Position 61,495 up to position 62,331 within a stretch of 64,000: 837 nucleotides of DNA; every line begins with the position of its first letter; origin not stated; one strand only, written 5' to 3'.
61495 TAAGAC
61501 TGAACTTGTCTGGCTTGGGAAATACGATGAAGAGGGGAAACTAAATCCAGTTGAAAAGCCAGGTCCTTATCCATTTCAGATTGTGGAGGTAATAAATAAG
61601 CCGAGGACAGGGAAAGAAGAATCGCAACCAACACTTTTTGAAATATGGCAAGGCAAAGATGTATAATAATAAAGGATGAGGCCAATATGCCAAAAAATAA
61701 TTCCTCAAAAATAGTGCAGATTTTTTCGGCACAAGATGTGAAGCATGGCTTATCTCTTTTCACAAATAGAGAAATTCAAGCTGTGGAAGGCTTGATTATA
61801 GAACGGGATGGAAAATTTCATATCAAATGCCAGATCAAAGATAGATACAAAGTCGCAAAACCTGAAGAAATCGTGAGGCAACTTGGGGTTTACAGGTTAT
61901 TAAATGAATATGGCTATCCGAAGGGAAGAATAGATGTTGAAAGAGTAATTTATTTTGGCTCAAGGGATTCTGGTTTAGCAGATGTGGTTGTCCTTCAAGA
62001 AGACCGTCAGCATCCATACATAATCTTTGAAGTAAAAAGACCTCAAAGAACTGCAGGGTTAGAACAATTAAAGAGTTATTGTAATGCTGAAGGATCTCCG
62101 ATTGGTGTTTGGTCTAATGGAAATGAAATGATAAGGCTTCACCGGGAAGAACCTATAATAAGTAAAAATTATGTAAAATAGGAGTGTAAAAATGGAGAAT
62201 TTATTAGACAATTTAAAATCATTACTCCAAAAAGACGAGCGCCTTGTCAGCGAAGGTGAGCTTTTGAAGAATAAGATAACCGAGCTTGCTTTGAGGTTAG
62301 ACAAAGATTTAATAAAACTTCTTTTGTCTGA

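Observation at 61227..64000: Compact, tightly coupled RM-like operon next to the ATP synthase genes, running off the window edge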

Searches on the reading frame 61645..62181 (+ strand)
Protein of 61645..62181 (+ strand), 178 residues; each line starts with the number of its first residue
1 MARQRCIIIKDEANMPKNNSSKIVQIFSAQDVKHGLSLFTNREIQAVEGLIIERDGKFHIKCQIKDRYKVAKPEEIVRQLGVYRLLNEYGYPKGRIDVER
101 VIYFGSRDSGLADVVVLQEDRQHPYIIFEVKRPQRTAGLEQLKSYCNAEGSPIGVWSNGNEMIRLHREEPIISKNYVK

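Call 4: search_protein_families(library=pfam, proteins=[window:61645-62181:+], max_evalue=1)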
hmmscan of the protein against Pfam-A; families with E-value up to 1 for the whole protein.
window:61645-62181:+ (178 aa): 4 families
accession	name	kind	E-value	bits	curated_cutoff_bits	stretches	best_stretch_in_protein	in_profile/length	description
PF13588.12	HSDR_N_2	-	1.1e-19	71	25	1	73-167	1-96/110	Type I restriction enzyme R protein N terminus (HSDR_N)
PF08011.17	PDDEXK_9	-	0.0057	17.1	25.5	1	108-148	29-78/105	PD-(D/E)XK nuclease superfamily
PF04313.20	HSDR_N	-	0.027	14.8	25.1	1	112-163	128-188/198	Type I restriction enzyme R protein N terminus (HSDR_N)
PF21751.2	DACNV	-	0.24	12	27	1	119-161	48-90/98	Probable sensor domain DACNV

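Call 9: search_protein_families(library=ncbifam, proteins=[window:61687-62181:+], max_evalue=0.1)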
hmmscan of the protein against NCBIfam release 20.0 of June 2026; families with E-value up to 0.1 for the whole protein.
window:61687-62181:+ (164 aa): 1 family
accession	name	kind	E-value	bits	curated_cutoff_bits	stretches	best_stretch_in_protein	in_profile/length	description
NF047738.1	antiphage_MADS2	equivalog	0.022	13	720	0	59-154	19-137/654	methylation-associated defense system DNA methyltransferase MAD2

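Call 10: search_protein_families(library=padloc, proteins=[window:61687-62181:+], max_evalue=0.1)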
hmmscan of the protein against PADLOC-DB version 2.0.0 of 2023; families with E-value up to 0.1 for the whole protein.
window:61687-62181:+ (164 aa): 5 families
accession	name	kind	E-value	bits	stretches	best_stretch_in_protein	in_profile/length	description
PDLC03034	MTase_I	-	4.3e-35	119.1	1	11-157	5-156/672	Type I methyltransferase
PDLC03018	MTase_I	-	9.4e-06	22.3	1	45-105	10-72/749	Type I methyltransferase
PDLC03030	MTase_I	-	3.2e-05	20.6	1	44-118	37-108/670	Type I methyltransferase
PDLC03624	REase_MTase_IIG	-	0.025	10.4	1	49-118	52-120/1271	Type IIG restriction enzyme-methyltransferase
PDLC02005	SAVED3--SAVED_PDDEXK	-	0.073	9.5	1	11-45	103-137/483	-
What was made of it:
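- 61687..62181 (+): ORF3: 5' stub (158 homologous codons plus 6 novel codons) of an ~810-aa HSDR_N_2 nuclease + gamma-methyltransferase fusion gene. PADLOC MTase_I PDLC03034 positions 5-156 of 672, E 4e-35 (call 10).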

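Call 12: find_homologous_proteins(query=window:61687-62181:+, max_evalue=0.001)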
Query window:61687-62181:+ (164 aa): 270 proteins with E <= 0.001 among 298 candidates; the best 120 are listed.
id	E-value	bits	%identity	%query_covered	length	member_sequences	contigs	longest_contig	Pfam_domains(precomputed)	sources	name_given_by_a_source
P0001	3.2e-104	363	100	100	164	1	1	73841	PF13588.13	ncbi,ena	-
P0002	4.8e-86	304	87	96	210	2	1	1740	PF13588.13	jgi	jgi:type I restriction enzyme M protein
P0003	6.9e-85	300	86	96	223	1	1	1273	PF13588.13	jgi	jgi:type I restriction enzyme M protein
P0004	4.8e-83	294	86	93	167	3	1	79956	PF13588.13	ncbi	-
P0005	1.9e-80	286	83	96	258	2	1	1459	PF13588.13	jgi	-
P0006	6.0e-80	284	82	96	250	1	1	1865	PF13588.13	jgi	jgi:type I restriction enzyme M protein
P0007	6.7e-80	284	83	92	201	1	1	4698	PF13588.13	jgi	jgi:type I restriction enzyme M protein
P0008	7.7e-79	281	81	95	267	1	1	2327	PF13588.13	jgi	jgi:type I restriction enzyme M protein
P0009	1.4e-75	270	78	93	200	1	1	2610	PF13588.13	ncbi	ncbi:MAG: type I restriction enzyme HsdR N-terminal domain-containing protein, partial [Hydrogenobac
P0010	3.2e-74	266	79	92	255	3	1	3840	PF13588.13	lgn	-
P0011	7.8e-74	265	81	93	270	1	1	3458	PF13588.13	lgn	-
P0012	3.2e-73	263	73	96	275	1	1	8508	PF13588.13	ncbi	ncbi:MAG: type I restriction enzyme HsdR N-terminal domain-containing protein [Caldisericum sp.]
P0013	8.2e-73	261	74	94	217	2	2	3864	PF13588.13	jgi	-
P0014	6.3e-72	258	77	96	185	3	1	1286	PF13588.13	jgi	-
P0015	4.5e-71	256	75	94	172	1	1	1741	PF13588.13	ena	-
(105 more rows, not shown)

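Call 14: find_encoding_contigs(protein=P0004, flank=10000, max_places=4)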
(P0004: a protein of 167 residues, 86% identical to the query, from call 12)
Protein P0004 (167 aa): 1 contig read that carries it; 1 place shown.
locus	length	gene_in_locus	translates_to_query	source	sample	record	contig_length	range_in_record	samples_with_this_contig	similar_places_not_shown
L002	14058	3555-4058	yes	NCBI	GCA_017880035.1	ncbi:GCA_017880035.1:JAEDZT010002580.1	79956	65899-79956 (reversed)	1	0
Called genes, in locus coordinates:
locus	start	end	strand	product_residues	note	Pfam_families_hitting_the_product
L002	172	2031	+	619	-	PF00580:UvrD-helicase, PF13245:AAA_19, PF01443:Viral_helicase1 (faint), PF13361:UvrD_C, PF13538:UvrD_C_2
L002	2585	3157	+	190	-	PF00589:Phage_integrase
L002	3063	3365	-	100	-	-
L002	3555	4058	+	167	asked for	PF13588:HSDR_N_2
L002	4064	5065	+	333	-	PF02086:MethyltransfD12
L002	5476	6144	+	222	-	PF01555:N6_N4_Mtase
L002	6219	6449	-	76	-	-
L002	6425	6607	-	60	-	-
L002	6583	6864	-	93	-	-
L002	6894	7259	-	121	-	-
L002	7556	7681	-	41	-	-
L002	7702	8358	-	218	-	-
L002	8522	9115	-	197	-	PF02195:ParB_N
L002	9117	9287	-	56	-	-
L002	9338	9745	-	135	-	-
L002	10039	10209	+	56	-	-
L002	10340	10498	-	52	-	PF00216:Bac_DNA_binding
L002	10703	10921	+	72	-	-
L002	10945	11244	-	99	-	-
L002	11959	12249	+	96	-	-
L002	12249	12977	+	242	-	-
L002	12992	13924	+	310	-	PF17989:ALP_N, PF21522:MreB-like_C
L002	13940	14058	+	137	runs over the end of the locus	PF23290:KOW5_SPT5 (weak)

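Call 15: find_encoding_contigs(protein=P0001, flank=10000, max_places=4)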
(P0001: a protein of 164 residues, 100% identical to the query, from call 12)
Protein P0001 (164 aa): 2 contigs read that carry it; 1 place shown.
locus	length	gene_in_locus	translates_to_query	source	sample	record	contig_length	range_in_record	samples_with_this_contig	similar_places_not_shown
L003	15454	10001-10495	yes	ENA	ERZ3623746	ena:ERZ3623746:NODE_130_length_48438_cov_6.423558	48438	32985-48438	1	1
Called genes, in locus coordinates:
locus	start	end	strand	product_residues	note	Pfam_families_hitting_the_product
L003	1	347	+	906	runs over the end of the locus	PF02811:PHP (weak), PF07733:DNA_pol3_alpha, PF17657:DNA_pol3_finger, PF14579:HHH_6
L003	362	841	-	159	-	PF01467:CTP_transf_like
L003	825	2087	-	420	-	PF00005:ABC_tran, PF14524:Wzt_C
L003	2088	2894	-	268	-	PF01061:ABC2_membrane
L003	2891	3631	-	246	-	PF02475:TRM5-TYW2_MTfase, PF03602:Cons_hypoth95, PF05175:MTS, PF06325:PrmA (faint), PF13847:Methyltransf_31, PF08241:Methyltransf_11 (weak), PF13649:Methyltransf_25 (weak), PF01170:UPF0020 (weak)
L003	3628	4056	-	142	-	PF02823:ATP-synt_DE_N, PF00401:ATP-synt_DE (weak)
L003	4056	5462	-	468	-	PF02874:ATP-synt_ab_N, PF00006:ATP-synt_ab, PF22919:ATP-synt_VA_C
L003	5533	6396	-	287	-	PF00231:ATP-synt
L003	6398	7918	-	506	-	PF02874:ATP-synt_ab_N, PF00006:ATP-synt_ab, PF00306:ATP-synt_ab_C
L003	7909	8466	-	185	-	PF00213:OSCP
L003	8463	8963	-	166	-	PF00430:ATP-synt_B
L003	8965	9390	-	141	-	PF00430:ATP-synt_B (faint)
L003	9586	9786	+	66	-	-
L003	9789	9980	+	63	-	-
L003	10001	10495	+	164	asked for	PF13588:HSDR_N_2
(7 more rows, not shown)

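Call 16: find_related_loci(query=window:61687-62181:+, collection=genome_contigs, flank=8000)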
Query window:61687-62181:+ (164 aa) in genome_contigs; peptide patterns used: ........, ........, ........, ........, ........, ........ (x = any residue, [..] = any of these).
124 stretches matched a pattern; 34 encode a relative of the query (tblastn E <= 1e-3); 34 distinct loci.
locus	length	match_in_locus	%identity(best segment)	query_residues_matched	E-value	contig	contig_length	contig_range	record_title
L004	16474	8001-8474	86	1-158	8e-91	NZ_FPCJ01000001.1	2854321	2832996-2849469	Thermoflavifilum thermophilum strain DSM 14807, whole genome shotgun sequence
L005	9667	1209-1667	89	1-153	4e-91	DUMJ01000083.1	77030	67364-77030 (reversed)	MAG TPA_asm: bacterium isolate AS04akNAM_5 63515_AS04, whole genome shotgun sequence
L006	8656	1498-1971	85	1-158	3e-90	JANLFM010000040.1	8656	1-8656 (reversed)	MAG: Caldisericota bacterium isolate A05DMB10 NODE_40_length_8656_cov_4.386467, whole genome shotgun sequence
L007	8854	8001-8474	84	1-158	4e-89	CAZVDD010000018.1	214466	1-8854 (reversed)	MAG TPA_asm: uncultured bacterium isolate SRP231805_co4_173 genome assembly, contig: k141_427232, whole genome shotgun s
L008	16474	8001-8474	76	1-158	2e-82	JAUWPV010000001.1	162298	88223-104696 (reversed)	MAG: Bacillota bacterium isolate CSMAG_2485 CSMAG_2485_k141_810915_length_162298_cov_28.8157, whole genome shotgun seque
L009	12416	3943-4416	77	1-158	5e-81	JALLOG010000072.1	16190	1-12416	Desulfobacterota bacterium AH_259_B03_O07 NODE_72_length_16190_cov_278.429, whole genome shotgun sequence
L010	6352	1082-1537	78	7-158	6e-80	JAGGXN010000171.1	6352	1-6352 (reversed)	MAG: Archaeoglobaceae archaeon isolate AUK153 PB_MBMC_107_c_000000000073, whole genome shotgun sequence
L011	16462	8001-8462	79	5-158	4e-80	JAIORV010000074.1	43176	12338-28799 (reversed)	MAG: Vulcanimicrobiota bacterium isolate SMBSF27 20075_Bin_1_contigs_1_c_000000000057, whole genome shotgun sequence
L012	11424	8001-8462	76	5-158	1e-79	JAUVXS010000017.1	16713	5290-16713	MAG: Dehalococcoidia bacterium isolate CSMAG_1222 CSMAG_1222_k141_1807973_length_16713_cov_9.5252, whole genome shotgun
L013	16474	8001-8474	75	1-158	3e-79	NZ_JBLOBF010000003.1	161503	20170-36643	Caldisericum sp. AR60 3, whole genome shotgun sequence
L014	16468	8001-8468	75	3-158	8e-78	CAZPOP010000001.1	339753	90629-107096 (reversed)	MAG TPA_asm: uncultured Ignavibacteria bacterium isolate SRP214966_co5_260 genome assembly, contig: NODE_1_length_339753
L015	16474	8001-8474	72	1-158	5e-76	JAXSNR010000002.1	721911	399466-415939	MAG: Aquificaceae bacterium isolate QQ_201709_bins_137 QQ_201709_bins_137_scaffold_2, whole genome shotgun sequence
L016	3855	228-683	76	7-158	1e-76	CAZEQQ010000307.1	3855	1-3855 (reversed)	MAG TPA_asm: uncultured archaeon isolate SRP241326_co1_80 genome assembly, contig: NODE_26494_length_3855_cov_3.251316,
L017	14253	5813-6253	78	11-158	1e-76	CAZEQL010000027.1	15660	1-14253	MAG TPA_asm: uncultured Dehalococcoidales bacterium isolate binchicken_co122_248 genome assembly, contig: NODE_2511_leng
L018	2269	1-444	78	12-158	1e-77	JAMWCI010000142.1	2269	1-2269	MAG: Candidatus Omnitrophota bacterium isolate JZ-4.bins.180.201808 NODE_173604_length_2269_cov_0.622316, whole genome s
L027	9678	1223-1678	57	8-158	2e-54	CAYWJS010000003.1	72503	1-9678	MAG TPA_asm: uncultured Erysipelotrichia bacterium isolate SRP192927_co8_19 genome assembly, contig: NODE_221_length_725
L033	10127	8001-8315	61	1-133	2e-40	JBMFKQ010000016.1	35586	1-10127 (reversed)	MAG: Elusimicrobiales bacterium isolate KM4336-27 NODE_16_length_35586_cov_7.557295, whole genome shotgun sequence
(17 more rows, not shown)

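Call 24: search_protein_families(library=pfam, proteins=[L013:8001-10445:+, L013:10399-11823:+, L013:6520-7653:+, L013:12402-13085:+, L004:10387-11319:+, L004:11325-12755:+, L004:12752-13951:+, L004:4995-7364:+], max_evalue=0.001)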
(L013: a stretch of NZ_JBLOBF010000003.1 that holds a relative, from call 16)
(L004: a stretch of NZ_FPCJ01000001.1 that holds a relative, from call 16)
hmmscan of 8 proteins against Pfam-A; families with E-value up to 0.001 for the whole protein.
L013:8001-10445:+ (814 aa): 4 families
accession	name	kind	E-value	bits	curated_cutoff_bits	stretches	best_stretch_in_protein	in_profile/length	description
PF02384.22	N6_Mtase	-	3.9e-39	135.2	20.4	1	309-593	5-263/311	N-6 DNA Methylase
PF13588.12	HSDR_N_2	-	1.3e-23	83.6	25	1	59-166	1-110/110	Type I restriction enzyme R protein N terminus (HSDR_N)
PF07669.17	Eco57I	-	2.9e-12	47.5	25.3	1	391-543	3-165/171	Eco57I restriction-modification methylase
PF01170.24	UPF0020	-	0.00019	21.6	22.3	0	340-405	21-93/197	RMKL-like, methyltransferase domain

L013:10399-11823:+ (474 aa): 1 family
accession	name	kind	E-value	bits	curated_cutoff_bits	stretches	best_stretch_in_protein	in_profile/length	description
PF01420.25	Methylase_S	-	8.6e-10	39.5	22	1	62-206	11-150/168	Type I restriction modification DNA specificity domain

L013:6520-7653:+ (377 aa): 2 families
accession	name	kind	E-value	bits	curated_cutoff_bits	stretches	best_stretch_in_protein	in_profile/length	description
PF01979.26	Amidohydro_1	-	4.3e-17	62.8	25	1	52-374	1-345/345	Amidohydrolase family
PF07969.17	Amidohydro_3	-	5.5e-07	29.9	29.7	1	45-68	2-25/472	Amidohydrolase family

L013:12402-13085:+ (227 aa): 1 family
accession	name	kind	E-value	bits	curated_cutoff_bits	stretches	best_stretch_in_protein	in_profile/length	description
PF04240.17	Caroten_synth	-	2.7e-18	67.1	25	1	22-199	28-192/209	Carotenoid biosynthesis protein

L004:10387-11319:+ (310 aa): 1 family
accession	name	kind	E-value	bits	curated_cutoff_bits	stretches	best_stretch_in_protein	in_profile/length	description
PF18899.5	DUF5655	-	9.8e-12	45.3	24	1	195-309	2-109/109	Domain of unknown function (DUF5655)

L004:11325-12755:+ (476 aa): 1 family
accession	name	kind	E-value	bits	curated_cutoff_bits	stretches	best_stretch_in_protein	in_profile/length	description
PF01420.25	Methylase_S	-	1.5e-20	74.5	22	2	39-211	9-165/168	Type I restriction modification DNA specificity domain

L004:12752-13951:+ (399 aa): 1 family
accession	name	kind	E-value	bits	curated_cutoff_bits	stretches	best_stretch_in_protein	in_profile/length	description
PF08239.17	SH3_3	-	1.1e-12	48.4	27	1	305-365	3-54/54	Bacterial SH3 domain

L004:4995-7364:+ (789 aa): 3 families
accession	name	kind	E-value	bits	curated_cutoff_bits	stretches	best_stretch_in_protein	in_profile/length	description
PF00933.27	Glyco_hydro_3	-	2e-56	192.2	27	1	121-394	43-315/316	Glycosyl hydrolase family 3 N terminal domain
PF01915.27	Glyco_hydro_3_C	-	2.7e-50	171.6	31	1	434-671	1-200/200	Glycosyl hydrolase family 3 C-terminal domain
PF14310.12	Fn3-like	-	2.5e-22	79.2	25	1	708-777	1-71/71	Fibronectin type III-like domain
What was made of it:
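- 61687..62181 (+): The intact gene has HSDR_N_2+N6_Mtase+Eco57I domains and is followed by a Methylase_S gene (call 24).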
